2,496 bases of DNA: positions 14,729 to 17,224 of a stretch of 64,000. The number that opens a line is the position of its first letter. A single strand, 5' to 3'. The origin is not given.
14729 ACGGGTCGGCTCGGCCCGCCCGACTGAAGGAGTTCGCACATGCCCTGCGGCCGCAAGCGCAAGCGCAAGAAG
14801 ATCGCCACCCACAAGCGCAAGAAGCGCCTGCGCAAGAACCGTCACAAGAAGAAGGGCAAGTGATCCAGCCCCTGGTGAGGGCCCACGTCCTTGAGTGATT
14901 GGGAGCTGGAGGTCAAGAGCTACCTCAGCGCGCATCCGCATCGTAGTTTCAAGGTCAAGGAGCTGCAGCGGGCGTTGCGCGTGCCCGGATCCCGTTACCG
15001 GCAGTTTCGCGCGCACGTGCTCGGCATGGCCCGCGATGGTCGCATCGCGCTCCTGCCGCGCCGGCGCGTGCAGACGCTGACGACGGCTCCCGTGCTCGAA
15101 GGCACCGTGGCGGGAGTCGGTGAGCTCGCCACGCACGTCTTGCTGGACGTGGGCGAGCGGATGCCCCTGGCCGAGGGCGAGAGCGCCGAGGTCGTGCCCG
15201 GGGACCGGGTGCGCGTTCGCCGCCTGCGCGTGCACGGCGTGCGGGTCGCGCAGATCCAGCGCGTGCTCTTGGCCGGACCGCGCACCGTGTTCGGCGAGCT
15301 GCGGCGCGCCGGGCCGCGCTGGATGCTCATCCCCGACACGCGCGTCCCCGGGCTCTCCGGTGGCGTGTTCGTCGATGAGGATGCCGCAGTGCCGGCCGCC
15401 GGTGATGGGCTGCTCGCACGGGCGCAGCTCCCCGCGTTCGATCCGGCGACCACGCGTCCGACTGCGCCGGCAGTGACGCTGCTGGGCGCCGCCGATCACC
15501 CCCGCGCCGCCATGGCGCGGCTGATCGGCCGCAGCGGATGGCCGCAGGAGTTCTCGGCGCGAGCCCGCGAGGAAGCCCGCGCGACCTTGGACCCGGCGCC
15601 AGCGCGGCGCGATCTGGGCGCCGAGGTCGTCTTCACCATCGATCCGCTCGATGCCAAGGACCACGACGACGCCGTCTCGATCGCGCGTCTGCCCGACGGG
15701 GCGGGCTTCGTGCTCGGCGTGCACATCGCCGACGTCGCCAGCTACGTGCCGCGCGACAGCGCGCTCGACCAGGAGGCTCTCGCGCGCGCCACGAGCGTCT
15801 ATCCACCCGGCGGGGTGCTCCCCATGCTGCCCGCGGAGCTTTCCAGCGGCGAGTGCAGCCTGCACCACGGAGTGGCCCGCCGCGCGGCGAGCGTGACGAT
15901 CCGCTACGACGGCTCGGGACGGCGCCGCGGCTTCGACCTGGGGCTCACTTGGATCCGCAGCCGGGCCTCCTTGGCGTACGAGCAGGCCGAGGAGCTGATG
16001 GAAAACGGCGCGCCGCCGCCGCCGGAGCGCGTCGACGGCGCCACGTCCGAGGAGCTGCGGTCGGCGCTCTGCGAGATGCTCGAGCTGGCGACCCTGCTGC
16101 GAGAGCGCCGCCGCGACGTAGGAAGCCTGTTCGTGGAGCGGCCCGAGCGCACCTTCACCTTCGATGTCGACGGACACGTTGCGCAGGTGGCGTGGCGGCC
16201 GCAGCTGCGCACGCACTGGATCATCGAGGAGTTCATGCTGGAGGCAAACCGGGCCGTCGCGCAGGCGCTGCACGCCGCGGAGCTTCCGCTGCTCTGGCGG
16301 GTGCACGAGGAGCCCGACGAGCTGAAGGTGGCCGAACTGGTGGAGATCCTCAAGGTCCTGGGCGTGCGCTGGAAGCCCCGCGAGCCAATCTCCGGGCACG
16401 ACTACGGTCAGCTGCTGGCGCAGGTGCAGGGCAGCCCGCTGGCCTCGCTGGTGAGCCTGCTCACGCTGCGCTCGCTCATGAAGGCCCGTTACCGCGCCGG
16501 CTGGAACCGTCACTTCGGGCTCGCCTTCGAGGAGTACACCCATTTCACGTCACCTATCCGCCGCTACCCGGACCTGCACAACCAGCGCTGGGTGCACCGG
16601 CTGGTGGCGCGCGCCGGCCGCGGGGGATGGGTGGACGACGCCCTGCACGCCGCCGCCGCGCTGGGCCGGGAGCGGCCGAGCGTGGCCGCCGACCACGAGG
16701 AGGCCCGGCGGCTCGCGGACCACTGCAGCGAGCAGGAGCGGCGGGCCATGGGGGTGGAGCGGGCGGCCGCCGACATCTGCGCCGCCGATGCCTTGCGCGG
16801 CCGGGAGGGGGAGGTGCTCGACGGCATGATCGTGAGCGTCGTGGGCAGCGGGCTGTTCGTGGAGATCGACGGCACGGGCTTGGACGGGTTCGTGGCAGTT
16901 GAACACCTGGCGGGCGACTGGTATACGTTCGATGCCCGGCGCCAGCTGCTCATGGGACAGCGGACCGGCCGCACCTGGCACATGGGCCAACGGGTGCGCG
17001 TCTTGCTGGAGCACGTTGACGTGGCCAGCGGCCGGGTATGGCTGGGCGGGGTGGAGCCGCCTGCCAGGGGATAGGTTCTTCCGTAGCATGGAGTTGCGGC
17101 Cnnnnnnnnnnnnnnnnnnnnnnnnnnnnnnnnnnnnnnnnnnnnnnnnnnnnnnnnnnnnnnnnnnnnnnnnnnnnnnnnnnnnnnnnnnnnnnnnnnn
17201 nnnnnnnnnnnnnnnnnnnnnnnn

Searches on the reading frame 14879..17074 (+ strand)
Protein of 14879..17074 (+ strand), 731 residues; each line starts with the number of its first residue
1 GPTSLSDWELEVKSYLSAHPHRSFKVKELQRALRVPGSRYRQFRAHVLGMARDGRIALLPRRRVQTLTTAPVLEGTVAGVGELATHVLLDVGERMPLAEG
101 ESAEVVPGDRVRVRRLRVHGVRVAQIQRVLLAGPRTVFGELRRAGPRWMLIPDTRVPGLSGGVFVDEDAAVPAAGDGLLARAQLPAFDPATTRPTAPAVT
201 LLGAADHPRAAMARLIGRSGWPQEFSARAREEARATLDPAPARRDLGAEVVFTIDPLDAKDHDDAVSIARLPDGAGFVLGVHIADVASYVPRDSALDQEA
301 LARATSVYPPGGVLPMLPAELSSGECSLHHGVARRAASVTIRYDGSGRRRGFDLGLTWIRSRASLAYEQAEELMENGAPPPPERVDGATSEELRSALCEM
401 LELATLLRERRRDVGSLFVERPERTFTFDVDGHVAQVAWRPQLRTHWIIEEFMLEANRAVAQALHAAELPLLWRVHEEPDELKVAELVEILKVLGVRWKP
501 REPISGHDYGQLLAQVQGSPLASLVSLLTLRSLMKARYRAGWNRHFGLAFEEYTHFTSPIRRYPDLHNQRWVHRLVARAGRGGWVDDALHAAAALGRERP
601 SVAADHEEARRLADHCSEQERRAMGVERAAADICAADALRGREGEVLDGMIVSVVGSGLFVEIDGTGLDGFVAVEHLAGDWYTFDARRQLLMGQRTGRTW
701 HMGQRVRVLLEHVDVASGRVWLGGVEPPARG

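Call 8: search_protein_families(library=pfam, proteins=[window:14879-17074:+], max_evalue=0.01)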
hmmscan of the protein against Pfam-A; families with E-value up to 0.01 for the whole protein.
window:14879-17074:+ (731 aa): 3 families
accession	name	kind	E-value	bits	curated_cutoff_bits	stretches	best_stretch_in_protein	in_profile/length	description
PF00773.25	RNB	-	6.7e-90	302.1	29.3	1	243-576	1-324/326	RNB domain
PF00575.29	S1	-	2.5e-09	37.8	22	1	643-720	4-69/74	S1 RNA binding domain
PF18614.7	RNase_II_C_S1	-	0.0077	16.5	26.6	0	702-722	36-56/59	RNase II-type exonuclease C-terminal S1 domain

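Call 49: find_homologous_proteins(query=window:14879-17074:+, max_evalue=1e-50)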
Query window:14879-17074:+ (731 aa): 551 proteins with E <= 1e-50 among 8000 candidates; the best 120 are listed.
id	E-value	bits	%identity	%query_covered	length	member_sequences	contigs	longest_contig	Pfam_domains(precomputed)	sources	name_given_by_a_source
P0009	0.0e+0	1621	100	99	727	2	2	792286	PF00575.30,PF00773.26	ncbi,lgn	-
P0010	4.8e-279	946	62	99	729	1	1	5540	PF00575.30,PF00773.26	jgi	jgi:ribonuclease R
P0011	1.9e-264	898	60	99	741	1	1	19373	PF00575.30,PF00773.26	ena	-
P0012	2.0e-262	891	60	98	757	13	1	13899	PF00575.30,PF00773.26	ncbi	-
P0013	6.4e-262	889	59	98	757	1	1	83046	PF00575.30,PF00773.26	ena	-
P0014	2.4e-261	888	61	98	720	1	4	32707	PF00575.30,PF00773.26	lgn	-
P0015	6.2e-258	876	59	98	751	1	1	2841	PF00575.30,PF00773.26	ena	-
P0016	8.6e-258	876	59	99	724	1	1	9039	PF00575.30,PF00773.26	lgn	-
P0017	8.5e-257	872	58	99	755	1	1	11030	PF00575.30,PF00773.26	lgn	-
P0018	8.8e-257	872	58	98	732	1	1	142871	PF00575.30,PF00773.26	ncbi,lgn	-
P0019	2.2e-256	871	58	99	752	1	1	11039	PF00575.30,PF00773.26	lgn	-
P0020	1.8e-255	868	59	98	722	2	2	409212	PF00575.30,PF00773.26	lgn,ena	-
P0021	2.6e-255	868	58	98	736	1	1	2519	PF00575.30,PF00773.26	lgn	-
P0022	4.4e-254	864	58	98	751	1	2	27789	PF00575.30,PF00773.26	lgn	-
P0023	5.6e-254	863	59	97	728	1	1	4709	PF00575.30,PF00773.26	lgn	-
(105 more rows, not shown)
